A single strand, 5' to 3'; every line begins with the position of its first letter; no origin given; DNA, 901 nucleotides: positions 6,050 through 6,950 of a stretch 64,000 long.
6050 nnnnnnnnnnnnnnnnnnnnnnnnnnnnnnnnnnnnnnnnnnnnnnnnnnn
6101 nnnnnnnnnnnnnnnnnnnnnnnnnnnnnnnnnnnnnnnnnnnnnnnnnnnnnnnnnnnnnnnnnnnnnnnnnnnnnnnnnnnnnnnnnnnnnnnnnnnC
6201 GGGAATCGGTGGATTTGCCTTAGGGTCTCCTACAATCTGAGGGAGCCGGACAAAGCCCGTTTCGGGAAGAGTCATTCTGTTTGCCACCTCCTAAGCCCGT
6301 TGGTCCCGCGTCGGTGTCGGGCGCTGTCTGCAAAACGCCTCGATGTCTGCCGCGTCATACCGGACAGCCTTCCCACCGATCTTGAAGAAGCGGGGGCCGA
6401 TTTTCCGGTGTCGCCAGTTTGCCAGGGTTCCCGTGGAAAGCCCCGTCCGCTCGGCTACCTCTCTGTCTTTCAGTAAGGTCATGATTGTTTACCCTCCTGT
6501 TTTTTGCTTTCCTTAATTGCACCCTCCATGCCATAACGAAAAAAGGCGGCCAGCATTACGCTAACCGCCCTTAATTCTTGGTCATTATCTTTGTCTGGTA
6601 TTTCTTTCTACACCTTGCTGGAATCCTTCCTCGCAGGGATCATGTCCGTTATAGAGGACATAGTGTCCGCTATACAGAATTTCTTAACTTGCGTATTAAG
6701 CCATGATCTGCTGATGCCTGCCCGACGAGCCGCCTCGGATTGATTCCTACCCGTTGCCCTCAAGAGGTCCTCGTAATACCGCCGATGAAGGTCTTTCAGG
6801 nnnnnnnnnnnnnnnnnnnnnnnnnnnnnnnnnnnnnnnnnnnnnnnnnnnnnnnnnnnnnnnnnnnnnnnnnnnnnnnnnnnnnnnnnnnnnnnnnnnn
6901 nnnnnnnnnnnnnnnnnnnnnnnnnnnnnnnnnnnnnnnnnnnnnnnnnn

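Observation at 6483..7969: Element-encoded sigma54 activator with no input domain, directly upstream of a -24/-12 promoter for the excision/replication operon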

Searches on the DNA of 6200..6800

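Call 66: search_rna_families(source=window, start=6200, end=6800, threshold=evalue, max_evalue=1)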
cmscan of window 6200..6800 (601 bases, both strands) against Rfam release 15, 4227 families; matches with E-value up to 1: 1.
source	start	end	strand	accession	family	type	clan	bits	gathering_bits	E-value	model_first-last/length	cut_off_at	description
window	6532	6612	-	RF00558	L20_leader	Cis-reg; leader;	-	22.1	58.7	0.062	1-127/127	no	Ribosomal protein L20 leader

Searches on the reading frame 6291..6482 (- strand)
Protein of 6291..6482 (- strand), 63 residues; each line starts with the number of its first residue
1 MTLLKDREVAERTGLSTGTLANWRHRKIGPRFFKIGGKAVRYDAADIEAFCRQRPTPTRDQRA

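Call 3: search_protein_families(library=pfam, proteins=[window:6291-6482:-], max_evalue=0.01)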
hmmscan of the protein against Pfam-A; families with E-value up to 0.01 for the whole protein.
window:6291-6482:- (63 aa): 3 families
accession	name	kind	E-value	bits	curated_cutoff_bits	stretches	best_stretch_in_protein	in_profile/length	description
PF12728.13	HTH_17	-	3.6e-08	34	27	1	4-54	2-50/51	Helix-turn-helix domain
PF05930.18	Phage_AlpA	-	0.00088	19.5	21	1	2-48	2-48/51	Prophage CP4-57 regulatory protein (AlpA)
PF13384.12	HTH_23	-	0.005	17.1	24.6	1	5-26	19-40/50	Homeodomain-like domain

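Call 36: search_protein_families(library=phrogs, proteins=[window:6291-6482:-], max_evalue=0.001)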
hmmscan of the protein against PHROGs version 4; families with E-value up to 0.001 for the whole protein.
window:6291-6482:- (63 aa): 3 families
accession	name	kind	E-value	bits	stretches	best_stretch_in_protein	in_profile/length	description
phrog_66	-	integration and excision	6.7e-10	40.2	1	2-61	92-150/412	excisionase and transcriptional regulator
phrog_4745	-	DNA, RNA and nucleotide metabolism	3.8e-05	24.5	1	3-58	31-91/107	DNA binding protein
phrog_597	-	DNA, RNA and nucleotide metabolism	5e-05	24.4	1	3-58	112-168/200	DNA binding protein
